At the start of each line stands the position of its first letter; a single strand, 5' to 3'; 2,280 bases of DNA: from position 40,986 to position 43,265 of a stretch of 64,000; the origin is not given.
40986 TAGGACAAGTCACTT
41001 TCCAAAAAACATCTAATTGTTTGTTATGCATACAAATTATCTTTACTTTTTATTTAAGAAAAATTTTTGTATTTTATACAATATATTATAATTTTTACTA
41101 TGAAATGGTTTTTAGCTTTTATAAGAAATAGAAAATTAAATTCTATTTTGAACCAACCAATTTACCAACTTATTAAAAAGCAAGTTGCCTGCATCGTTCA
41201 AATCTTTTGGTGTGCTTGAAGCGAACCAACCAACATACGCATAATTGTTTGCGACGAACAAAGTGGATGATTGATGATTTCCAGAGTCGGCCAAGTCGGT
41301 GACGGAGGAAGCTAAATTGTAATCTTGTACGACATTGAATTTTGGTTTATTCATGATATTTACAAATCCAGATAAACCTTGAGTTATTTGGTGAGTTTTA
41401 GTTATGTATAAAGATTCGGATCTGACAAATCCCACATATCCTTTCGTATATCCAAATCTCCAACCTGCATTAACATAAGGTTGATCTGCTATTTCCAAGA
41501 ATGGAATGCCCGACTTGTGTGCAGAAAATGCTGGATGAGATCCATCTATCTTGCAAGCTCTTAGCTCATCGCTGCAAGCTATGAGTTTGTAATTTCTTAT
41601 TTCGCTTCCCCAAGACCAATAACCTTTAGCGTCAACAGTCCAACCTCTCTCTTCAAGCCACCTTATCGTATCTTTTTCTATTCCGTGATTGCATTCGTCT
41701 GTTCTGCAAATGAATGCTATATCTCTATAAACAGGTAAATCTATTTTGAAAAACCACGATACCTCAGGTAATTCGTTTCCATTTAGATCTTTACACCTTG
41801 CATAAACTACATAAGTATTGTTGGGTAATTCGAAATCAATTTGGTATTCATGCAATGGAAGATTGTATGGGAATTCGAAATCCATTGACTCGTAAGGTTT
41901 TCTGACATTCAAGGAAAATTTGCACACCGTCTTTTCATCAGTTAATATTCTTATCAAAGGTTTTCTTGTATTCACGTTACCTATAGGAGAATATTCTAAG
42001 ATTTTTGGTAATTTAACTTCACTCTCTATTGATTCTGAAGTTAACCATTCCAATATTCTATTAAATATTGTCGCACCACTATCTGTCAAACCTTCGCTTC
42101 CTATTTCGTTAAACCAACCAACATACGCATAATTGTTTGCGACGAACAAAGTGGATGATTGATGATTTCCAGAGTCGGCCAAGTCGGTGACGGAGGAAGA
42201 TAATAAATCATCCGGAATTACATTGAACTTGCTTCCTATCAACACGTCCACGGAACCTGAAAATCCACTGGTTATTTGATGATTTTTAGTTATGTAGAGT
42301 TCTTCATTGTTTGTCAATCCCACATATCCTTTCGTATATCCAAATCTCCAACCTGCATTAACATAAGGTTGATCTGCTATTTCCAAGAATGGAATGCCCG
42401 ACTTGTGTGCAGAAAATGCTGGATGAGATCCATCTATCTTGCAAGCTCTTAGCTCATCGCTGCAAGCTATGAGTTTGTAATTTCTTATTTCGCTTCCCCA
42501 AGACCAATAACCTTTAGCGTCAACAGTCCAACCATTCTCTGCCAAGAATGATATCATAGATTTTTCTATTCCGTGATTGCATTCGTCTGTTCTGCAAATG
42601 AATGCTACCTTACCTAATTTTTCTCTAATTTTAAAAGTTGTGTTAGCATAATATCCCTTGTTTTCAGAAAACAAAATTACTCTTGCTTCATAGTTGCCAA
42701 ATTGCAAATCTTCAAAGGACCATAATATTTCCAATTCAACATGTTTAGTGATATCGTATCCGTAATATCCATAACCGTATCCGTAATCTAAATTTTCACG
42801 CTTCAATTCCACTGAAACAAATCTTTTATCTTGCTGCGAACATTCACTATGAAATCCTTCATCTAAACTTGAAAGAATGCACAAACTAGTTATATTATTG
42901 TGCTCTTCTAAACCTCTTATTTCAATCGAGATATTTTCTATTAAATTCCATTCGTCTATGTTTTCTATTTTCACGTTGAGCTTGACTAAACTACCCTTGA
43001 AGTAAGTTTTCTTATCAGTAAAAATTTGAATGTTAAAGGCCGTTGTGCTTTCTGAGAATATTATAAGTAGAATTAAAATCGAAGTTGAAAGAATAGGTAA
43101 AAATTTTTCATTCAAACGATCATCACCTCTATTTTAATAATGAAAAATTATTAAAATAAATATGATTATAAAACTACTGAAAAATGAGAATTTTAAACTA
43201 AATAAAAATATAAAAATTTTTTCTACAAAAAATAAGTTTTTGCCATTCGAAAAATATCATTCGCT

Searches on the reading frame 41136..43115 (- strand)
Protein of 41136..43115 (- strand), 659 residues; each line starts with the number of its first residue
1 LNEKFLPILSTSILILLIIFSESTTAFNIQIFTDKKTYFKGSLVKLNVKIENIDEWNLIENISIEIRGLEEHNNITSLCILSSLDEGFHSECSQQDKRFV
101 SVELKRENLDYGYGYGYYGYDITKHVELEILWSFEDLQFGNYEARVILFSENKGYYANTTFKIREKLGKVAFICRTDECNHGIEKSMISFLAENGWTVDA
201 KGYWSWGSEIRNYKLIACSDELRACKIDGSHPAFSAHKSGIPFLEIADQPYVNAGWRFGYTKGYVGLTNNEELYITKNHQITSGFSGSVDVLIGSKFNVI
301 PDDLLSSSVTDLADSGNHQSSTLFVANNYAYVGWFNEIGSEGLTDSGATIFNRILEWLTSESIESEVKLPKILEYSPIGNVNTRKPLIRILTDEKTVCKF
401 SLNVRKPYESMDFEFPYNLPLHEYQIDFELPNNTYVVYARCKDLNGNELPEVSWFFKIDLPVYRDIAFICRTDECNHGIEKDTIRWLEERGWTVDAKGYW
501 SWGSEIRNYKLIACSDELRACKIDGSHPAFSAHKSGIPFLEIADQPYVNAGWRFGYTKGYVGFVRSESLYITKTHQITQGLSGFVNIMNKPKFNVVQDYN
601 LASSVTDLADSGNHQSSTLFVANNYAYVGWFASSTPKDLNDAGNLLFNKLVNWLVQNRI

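Call 5: search_protein_families(library=pfam, proteins=[window:41136-43115:-], max_evalue=0.1)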
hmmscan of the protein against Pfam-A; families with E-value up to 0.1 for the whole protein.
window:41136-43115:- (659 aa): 1 family
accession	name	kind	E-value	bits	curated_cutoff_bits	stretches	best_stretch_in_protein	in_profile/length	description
PF22323.1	Aq_1974-like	-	7.1e-05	22.9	27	0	491-513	7-29/64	Uncharacterised protein aq_1974-like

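Call 10: search_protein_families(library=ncbifam, proteins=[window:41136-43115:-], max_evalue=0.1)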
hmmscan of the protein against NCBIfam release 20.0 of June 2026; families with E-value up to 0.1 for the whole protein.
window:41136-43115:- (659 aa): 1 family
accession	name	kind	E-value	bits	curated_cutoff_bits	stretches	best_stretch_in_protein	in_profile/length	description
TIGR01098.1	3A0109s03R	subfamily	0.0022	17.5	112.05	0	591-644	157-212/253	phosphate/phosphite/phosphonate ABC transporter substrate-binding protein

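Call 61: search_protein_families(library=phrogs, proteins=[window:41136-43115:-], max_evalue=0.01)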
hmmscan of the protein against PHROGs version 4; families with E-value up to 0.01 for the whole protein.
window:41136-43115:- (659 aa): 0 families
